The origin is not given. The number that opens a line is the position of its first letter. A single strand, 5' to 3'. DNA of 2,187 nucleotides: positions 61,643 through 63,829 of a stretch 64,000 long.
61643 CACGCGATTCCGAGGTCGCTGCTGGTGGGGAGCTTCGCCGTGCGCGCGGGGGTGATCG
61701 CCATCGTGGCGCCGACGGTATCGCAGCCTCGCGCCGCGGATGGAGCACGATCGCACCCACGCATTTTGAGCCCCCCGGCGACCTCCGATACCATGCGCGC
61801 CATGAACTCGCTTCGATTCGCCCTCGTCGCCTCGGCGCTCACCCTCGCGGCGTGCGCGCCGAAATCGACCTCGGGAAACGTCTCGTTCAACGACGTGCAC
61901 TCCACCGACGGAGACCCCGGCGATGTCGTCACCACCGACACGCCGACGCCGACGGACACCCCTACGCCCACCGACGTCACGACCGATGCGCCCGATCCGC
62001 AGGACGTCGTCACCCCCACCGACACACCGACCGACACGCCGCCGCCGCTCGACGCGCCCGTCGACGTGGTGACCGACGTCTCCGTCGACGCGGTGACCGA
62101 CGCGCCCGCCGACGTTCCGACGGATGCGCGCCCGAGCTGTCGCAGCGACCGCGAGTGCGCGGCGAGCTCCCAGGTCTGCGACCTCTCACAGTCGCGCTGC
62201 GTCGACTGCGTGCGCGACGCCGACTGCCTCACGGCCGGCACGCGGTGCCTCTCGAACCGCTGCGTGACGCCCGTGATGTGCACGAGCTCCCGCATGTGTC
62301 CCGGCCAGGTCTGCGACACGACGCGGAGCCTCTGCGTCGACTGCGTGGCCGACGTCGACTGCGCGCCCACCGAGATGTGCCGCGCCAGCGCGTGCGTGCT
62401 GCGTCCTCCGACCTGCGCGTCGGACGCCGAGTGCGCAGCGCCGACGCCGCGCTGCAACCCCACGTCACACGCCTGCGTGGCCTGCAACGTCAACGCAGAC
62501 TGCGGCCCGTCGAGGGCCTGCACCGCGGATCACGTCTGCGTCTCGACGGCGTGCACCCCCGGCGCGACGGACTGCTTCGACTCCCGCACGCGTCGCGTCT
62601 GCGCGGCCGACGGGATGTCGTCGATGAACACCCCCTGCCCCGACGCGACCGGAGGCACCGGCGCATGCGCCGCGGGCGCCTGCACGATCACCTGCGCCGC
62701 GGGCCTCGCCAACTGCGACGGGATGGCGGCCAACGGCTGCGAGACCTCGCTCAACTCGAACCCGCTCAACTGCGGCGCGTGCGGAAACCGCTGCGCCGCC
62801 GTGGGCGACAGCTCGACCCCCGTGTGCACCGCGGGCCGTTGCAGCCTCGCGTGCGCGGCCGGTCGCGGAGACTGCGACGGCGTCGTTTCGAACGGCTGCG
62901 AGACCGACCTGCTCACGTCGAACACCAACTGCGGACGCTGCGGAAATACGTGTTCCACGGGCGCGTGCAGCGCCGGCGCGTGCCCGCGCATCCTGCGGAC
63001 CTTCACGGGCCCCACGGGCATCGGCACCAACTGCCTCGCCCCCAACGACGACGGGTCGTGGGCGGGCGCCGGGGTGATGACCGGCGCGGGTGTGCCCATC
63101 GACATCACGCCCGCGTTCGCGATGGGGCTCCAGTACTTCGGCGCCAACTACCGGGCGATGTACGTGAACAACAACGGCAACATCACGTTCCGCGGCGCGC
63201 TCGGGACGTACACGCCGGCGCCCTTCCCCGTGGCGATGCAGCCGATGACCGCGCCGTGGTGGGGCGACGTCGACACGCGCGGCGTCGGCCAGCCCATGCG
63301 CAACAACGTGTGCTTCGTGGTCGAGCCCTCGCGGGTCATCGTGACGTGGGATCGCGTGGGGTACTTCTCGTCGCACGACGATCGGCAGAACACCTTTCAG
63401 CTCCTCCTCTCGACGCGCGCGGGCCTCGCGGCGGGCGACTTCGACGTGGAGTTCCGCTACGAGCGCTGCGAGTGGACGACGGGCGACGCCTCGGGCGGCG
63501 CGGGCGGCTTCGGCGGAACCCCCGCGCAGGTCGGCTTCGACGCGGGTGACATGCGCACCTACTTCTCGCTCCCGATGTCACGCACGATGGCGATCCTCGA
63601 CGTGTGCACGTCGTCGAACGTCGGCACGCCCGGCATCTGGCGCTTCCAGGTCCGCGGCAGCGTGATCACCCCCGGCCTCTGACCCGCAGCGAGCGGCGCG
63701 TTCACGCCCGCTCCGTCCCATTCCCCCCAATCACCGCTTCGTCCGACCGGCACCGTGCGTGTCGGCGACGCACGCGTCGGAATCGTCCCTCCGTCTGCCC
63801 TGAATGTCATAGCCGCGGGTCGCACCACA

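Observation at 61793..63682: Lipoprotein fusing myxobacterial Cys-rich repeats to a NIDO domain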

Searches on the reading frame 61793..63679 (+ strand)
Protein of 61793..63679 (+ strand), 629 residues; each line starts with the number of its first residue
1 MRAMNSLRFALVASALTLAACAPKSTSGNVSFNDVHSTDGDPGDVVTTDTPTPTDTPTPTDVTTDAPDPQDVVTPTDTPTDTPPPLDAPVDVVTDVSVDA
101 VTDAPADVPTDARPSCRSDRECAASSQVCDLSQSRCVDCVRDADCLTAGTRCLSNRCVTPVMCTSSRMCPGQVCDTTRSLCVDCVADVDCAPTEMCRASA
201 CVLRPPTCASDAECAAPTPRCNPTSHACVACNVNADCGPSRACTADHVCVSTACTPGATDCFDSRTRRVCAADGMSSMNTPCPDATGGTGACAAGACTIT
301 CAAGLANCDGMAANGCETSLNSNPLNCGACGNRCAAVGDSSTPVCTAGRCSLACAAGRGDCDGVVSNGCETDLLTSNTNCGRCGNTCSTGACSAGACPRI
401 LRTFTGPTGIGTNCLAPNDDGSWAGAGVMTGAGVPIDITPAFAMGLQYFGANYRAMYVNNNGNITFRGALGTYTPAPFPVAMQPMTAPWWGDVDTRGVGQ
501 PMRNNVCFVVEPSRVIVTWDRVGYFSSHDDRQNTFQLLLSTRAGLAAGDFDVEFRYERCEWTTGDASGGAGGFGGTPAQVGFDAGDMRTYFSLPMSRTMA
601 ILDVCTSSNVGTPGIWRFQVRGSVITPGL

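Call 4: search_protein_families(library=pfam, proteins=[window:61793-63679:+], max_evalue=1)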
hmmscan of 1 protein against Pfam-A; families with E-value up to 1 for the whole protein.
window:61793-63679:+ (629 aa): 1 family
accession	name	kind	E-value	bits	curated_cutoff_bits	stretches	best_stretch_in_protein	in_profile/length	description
PF06119.19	NIDO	-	3.1e-36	125.6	25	2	515-621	82-185/186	Nidogen-like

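Call 5: search_protein_families(library=ncbifam, proteins=[window:61793-63679:+], max_evalue=1)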
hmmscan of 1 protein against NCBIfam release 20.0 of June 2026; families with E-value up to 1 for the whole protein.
window:61793-63679:+ (629 aa): 2 families
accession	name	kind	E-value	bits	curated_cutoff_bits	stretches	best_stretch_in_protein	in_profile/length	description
NF041328.1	C_rich_MXAN6577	subfamily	4e-05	23.6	100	1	280-397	43-144/145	MXAN_6577-like cysteine-rich protein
TIGR04201.1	Myxo_Cys_RPT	repeat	0.019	15.1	25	1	159-178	1-21/22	Cys-rich repeat-containing protein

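Call 6: find_homologous_proteins(query=window:61793-63679:+)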
Query window:61793-63679:+ (629 aa): 1154 proteins with E <= 0.001 among 8000 candidates; the best 120 are listed.
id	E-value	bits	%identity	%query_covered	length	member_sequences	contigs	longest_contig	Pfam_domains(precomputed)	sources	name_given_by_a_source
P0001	0.0e+0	1235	88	100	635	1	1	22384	PF06119.20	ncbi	-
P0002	1.0e-225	769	60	99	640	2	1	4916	PF06119.20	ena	-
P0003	9.9e-199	680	53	97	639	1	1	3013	PF06119.20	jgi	-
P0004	1.2e-197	676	64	53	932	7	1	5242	PF06119.20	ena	-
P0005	1.1e-192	660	51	97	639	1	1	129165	PF06119.20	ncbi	ncbi:MAG: nidogen-like domain-containing protein [Polyangiales bacterium]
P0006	1.2e-189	650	54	92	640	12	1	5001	PF06119.20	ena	-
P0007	1.7e-187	643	49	99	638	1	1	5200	PF06119.20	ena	-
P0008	4.3e-177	609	48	100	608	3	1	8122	PF06119.20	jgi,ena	-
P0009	1.0e-149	518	46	98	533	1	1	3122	PF06119.20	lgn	-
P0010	7.1e-148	512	47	91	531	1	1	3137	PF06119.20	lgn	-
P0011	2.9e-147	510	47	98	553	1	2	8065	PF06119.20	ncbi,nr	ncbi:MAG: nidogen-like domain-containing protein [Deltaproteobacteria bacterium]|nr:nidogen-like dom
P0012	1.7e-144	501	64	53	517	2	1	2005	PF06119.20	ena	-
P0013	1.3e-138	481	55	18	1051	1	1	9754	-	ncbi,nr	ncbi:MAG: uncharacterized protein JWM10_5406, partial [Myxococcaceae bacterium]|nr:uncharacterized p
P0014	3.3e-126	440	46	90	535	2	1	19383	PF06119.20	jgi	jgi:hypothetical protein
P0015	1.0e-123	432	48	24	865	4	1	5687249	-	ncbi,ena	-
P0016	2.2e-123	431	41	98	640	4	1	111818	PF06119.20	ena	-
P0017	1.3e-119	419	37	98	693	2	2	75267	PF04885.20,PF06119.20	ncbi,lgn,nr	ncbi:MAG: hypothetical protein JNK72_04540 [Myxococcales bacterium]|nr:hypothetical protein [Myxococ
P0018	6.2e-119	416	38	99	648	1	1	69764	PF06119.20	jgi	-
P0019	1.2e-115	406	45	68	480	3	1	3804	PF06119.20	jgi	jgi:hypothetical protein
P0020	1.4e-109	385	42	74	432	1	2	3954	PF06119.20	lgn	-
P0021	2.3e-109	385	46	53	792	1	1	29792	PF04885.20,PF06119.20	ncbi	-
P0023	1.3e-106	376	46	19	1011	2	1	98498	PF04885.20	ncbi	-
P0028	1.1e-103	366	43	31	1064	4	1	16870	PF04885.20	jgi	jgi:hypothetical protein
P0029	3.3e-103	364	50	57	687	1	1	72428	PF04885.20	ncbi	ncbi:MAG: hypothetical protein U0326_39240 [Polyangiales bacterium]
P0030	1.7e-102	362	50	18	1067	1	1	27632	PF04885.20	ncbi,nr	ncbi:MAG: hypothetical protein HY909_13190 [Deltaproteobacteria bacterium]|nr:hypothetical protein [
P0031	7.9e-102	360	70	36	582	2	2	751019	PF06119.20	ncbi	-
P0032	9.3e-102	360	70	36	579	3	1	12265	PF06119.20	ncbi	-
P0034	2.8e-101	358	69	36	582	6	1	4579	PF06119.20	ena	-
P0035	5.0e-101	357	70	36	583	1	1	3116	PF06119.20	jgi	jgi:MYXO-CTERM domain-containing protein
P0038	3.1e-100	355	46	68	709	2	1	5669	PF04885.20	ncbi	-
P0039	7.0e-100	353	36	30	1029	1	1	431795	PF04885.20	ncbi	-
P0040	9.3e-100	353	70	34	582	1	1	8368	PF06119.20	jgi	jgi:MYXO-CTERM domain-containing protein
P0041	1.5e-98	349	58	18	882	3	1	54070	PF04885.20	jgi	jgi:hypothetical protein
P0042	2.8e-98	348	43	19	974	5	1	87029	PF04885.20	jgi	jgi:hypothetical protein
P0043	5.2e-98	347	69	35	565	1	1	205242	PF06119.20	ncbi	ncbi:MAG: nidogen-like domain-containing protein [Polyangiales bacterium]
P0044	1.0e-97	346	69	37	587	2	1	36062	PF06119.20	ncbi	ncbi:MAG: nidogen-like domain-containing protein [Polyangiales bacterium]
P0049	6.3e-96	340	66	36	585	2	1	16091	PF06119.20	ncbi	-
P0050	2.3e-94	335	68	35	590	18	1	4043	PF06119.20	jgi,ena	-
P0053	2.1e-93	332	51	18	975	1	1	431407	PF04885.20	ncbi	-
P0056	5.5e-92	327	46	18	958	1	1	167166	PF04885.20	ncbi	ncbi:MAG: hypothetical protein R3A48_16995 [Polyangiales bacterium]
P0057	2.0e-91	325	65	36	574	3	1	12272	PF06119.20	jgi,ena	jgi:MYXO-CTERM domain-containing protein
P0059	7.9e-91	324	64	36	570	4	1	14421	PF06119.20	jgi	jgi:MYXO-CTERM domain-containing protein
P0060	4.8e-90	321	43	22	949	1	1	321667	PF04885.20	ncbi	ncbi:MAG: hypothetical protein U0325_01115 [Polyangiales bacterium]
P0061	4.9e-90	321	67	35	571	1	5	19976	PF06119.20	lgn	-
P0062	1.5e-89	319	45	22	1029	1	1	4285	PF04885.20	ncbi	ncbi:MAG: hypothetical protein WCJ30_05565, partial [Deltaproteobacteria bacterium]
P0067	3.1e-89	318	63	36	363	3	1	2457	PF06119.20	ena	-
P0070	7.5e-88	314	46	18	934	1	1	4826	PF04885.20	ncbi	-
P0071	7.7e-88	314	63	37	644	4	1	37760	PF06119.20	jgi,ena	-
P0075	1.2e-86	310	63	35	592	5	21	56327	PF06119.20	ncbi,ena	-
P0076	3.3e-86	308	44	18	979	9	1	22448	PF04885.20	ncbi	-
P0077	4.0e-86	308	49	18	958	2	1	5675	PF04885.20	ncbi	-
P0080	8.2e-85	304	62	36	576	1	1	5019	PF06119.20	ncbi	-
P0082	5.4e-84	301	53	16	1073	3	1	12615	PF04885.20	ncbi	-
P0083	9.3e-84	300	40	23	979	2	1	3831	PF04885.20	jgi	jgi:Stigma-specific protein, Stig1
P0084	1.7e-83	299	37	24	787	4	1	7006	PF04885.20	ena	-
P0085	2.0e-83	299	51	18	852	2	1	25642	PF04885.20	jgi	jgi:hypothetical protein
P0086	2.2e-83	299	43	68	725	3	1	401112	PF04885.20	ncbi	-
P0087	2.5e-83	299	33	46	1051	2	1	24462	PF04885.20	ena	-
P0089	2.0e-82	296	50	16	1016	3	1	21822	PF04885.20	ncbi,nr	ncbi:MAG: hypothetical protein Q8S73_33625 [Deltaproteobacteria bacterium]|nr:hypothetical protein [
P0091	2.1e-81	292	43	21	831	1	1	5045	PF04885.20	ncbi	-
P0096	1.0e-79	287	40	27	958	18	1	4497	PF04885.20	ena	-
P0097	1.0e-79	287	51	23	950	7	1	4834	PF04885.20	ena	-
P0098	1.1e-79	287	30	68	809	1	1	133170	PF04885.20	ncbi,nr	ncbi:MAG: hypothetical protein HY909_10070 [Deltaproteobacteria bacterium]|nr:hypothetical protein [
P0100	3.0e-78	282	50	21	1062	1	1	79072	PF04885.20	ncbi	-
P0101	5.8e-78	281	41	58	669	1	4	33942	PF04885.20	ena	-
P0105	3.4e-77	278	49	18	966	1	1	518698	PF04885.20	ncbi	ncbi:MAG: hypothetical protein R3A48_02030 [Polyangiales bacterium]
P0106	1.2e-76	277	42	59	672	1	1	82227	PF04885.20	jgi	jgi:hypothetical protein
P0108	1.6e-76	276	50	18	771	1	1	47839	PF04885.20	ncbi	ncbi:MAG: hypothetical protein R3A52_28980 [Polyangiales bacterium]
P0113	7.0e-75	271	50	17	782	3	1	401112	PF04885.20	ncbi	-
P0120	8.1e-74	267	47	38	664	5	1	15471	PF04885.20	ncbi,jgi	jgi:hypothetical protein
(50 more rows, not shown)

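Call 9: find_encoding_contigs(protein=P0001, flank=10000, max_places=3)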
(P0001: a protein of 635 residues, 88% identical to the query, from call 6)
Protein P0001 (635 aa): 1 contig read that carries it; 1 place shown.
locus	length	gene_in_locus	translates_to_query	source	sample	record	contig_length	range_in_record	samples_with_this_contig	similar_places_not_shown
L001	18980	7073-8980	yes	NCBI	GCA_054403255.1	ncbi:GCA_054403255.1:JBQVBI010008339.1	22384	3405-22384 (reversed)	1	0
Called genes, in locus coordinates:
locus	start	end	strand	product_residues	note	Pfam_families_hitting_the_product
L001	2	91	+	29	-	?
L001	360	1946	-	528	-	PF00675:Peptidase_M16, PF05193:Peptidase_M16_C (weak)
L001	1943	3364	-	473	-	PF00675:Peptidase_M16, PF05193:Peptidase_M16_C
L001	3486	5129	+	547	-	-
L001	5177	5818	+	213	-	PF10067:DUF2306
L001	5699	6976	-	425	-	-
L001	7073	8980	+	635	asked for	PF06119:NIDO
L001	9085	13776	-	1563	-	PF14522:Cytochrome_C7 (faint), PF14537:Cytochrom_c3_2 (faint), PF09698:GSu_C4xC__C2xCH (weak)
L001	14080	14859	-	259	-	-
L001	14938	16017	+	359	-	PF16670:PI-PLC-C1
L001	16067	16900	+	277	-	PF02567:PhzC-PhzF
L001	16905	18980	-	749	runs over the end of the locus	PF04151:PPC, PF00656:Peptidase_C14 (weak)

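Call 10: find_encoding_contigs(protein=P0005, flank=10000, max_places=3)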
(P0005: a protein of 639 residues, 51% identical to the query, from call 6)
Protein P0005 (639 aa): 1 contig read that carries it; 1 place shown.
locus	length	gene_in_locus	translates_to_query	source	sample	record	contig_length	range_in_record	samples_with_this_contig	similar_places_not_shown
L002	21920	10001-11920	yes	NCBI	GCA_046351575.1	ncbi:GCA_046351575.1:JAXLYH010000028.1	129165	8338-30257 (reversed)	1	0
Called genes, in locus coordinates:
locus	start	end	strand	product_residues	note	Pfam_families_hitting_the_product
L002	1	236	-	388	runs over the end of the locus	PF00092:VWA, PF13519:VWA_2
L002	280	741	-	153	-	-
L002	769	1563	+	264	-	-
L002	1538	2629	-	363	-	-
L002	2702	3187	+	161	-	PF00355:Rieske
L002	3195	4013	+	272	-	PF10728:DUF2520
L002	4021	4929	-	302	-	PF01007:IRK (weak), PF07885:Ion_trans_2, PF17655:IRK_C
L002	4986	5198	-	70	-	PF00364:Biotin_lipoyl, PF25917:BSH_RND (faint), PF25919:BSH_CusB (faint), PF25973:BSH_CzcB (faint), PF25984:BSH_YknX (faint), PF25997:BSH_YhbJ (weak)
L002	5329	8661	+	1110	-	-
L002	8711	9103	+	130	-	PF08448:PAS_4 (faint)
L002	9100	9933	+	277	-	PF00753:Lactamase_B (faint), PF12706:Lactamase_B_2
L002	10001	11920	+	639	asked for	PF06119:NIDO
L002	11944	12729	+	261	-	PF01569:PAP2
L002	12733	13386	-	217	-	PF00378:ECH_1, PF16113:ECH_2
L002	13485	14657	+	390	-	-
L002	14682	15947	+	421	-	PF13091:PLDc_2, PF00614:PLDc (faint), PF13091:PLDc_2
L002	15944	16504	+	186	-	-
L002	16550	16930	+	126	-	-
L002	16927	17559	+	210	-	-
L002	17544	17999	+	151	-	-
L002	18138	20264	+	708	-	PF00009:GTP_EFTU, PF03144:GTP_EFTU_D2, PF22042:EF-G_D2, PF14492:EFG_III, PF16658:RF3_C (weak), PF03764:EFG_IV, PF00679:EFG_C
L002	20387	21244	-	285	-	PF00106:adh_short, PF08659:KR, PF01370:Epimerase (weak), PF13561:adh_short_C2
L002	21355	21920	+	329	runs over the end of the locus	PF02653:BPD_transp_2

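Call 62: search_protein_families(library=ncbifam, proteins=[P0031, P0035, P0044, P0005, P0017], max_evalue=0.01)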
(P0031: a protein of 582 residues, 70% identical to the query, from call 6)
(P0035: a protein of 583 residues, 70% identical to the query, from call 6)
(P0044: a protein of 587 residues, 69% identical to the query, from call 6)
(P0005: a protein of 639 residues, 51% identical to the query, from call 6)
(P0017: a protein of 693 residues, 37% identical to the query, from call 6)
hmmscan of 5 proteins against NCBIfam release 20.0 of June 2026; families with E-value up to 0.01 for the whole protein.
P0031 (582 aa): 0 families

P0035 (583 aa): 1 family
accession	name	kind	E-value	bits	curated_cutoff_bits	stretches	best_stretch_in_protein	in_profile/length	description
TIGR03901.2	MYXO-CTERM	domain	0.00076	19.8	20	1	549-580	3-33/34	MYXO-CTERM sorting domain-containing protein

P0044 (587 aa): 2 families
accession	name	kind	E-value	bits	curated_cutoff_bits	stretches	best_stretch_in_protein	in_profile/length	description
TIGR03901.2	MYXO-CTERM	domain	0.00028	21.2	20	1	554-586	3-34/34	MYXO-CTERM sorting domain-containing protein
NF045638.1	Mrt_dep_phytase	exception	0.0014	17.4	440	1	513-586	361-429/430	myxosortase-dependent phytase-like phosphatase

P0005 (639 aa): 3 families
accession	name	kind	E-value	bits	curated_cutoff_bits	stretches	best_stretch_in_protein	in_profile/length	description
NF041328.1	C_rich_MXAN6577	subfamily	6.8e-06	26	100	1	261-406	21-145/145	MXAN_6577-like cysteine-rich protein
NF038253.1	GBS_IgA_bnd_BAC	equivalog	1.4e-05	23.2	1700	1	43-123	831-911/1127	IgA Fc-binding protein BAC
TIGR04201.1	Myxo_Cys_RPT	repeat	0.00014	21.9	25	1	218-233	5-21/22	Cys-rich repeat-containing protein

P0017 (693 aa): 1 family
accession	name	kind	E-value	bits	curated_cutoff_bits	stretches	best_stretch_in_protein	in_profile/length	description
NF041328.1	C_rich_MXAN6577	subfamily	2.7e-24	85.7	100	2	318-454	19-145/145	MXAN_6577-like cysteine-rich protein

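Call 73: search_protein_families(library=pfam, proteins=[P0031], max_evalue=0.001)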
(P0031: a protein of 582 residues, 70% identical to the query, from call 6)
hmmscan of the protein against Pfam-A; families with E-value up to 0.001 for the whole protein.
P0031 (582 aa): 1 family
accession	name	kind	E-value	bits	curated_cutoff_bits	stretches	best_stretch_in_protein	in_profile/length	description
PF06119.19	NIDO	-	6.6e-36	124.5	25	1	91-259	3-185/186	Nidogen-like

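Call 74: list_cluster_members(proteins=[window:61793-63679:+, window:61802-63679:+, P0001])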
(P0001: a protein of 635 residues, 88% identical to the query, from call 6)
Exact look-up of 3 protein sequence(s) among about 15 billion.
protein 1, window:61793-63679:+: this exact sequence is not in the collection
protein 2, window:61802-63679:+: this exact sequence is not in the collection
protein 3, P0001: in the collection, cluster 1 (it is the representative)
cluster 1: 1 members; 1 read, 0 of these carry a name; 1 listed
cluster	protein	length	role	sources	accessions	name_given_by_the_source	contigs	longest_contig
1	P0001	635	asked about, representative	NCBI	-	-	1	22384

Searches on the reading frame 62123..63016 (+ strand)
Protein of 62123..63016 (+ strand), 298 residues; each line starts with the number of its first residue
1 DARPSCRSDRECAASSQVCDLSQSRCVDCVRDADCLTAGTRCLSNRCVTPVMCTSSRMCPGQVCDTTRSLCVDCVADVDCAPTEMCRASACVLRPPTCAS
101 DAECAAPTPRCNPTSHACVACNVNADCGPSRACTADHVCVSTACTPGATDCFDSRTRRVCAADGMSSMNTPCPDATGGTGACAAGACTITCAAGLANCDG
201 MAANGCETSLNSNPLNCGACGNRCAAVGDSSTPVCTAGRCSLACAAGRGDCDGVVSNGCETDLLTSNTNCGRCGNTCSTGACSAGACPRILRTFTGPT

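Call 52: predict_structure(alignment_id=A2)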
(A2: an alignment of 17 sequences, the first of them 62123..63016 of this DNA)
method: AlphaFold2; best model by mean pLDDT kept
length: 298 residues; sequences in the alignment: 17
mean_pLDDT: 84.3   pTM: 0.41
mean pLDDT of the five models: 84.3, 83.1, 82.1, 82.0, 79.9
residues with pLDDT >= 90: 89; 70-90: 193; 50-70: 9; < 50: 7
segments of 3 or more residues with pLDDT < 50: 296-298
pLDDT, mean of each block of 10 residues (from residue 1): 72 88 88 85 81 75 77 79 77 80 87 90 86 87 86 94 87 92 92 91 88 92 82 87 87 85 92 88 83 45
secondary structure, 60 per line:
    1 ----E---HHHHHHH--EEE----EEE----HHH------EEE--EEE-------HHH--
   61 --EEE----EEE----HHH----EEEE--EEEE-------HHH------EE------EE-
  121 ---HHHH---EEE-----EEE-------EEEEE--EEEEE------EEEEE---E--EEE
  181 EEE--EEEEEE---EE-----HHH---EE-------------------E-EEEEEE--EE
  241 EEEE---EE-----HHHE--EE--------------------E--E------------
elements in order: H9-15 E18-20 E25-27 E41-43 E46-48 E63-65 E70-72 E84-87 E90-93 H124-127 E131-133 E139-141 E149-153 E156-160 E167-171 E178-183 E186-191 E231-236 E239-244
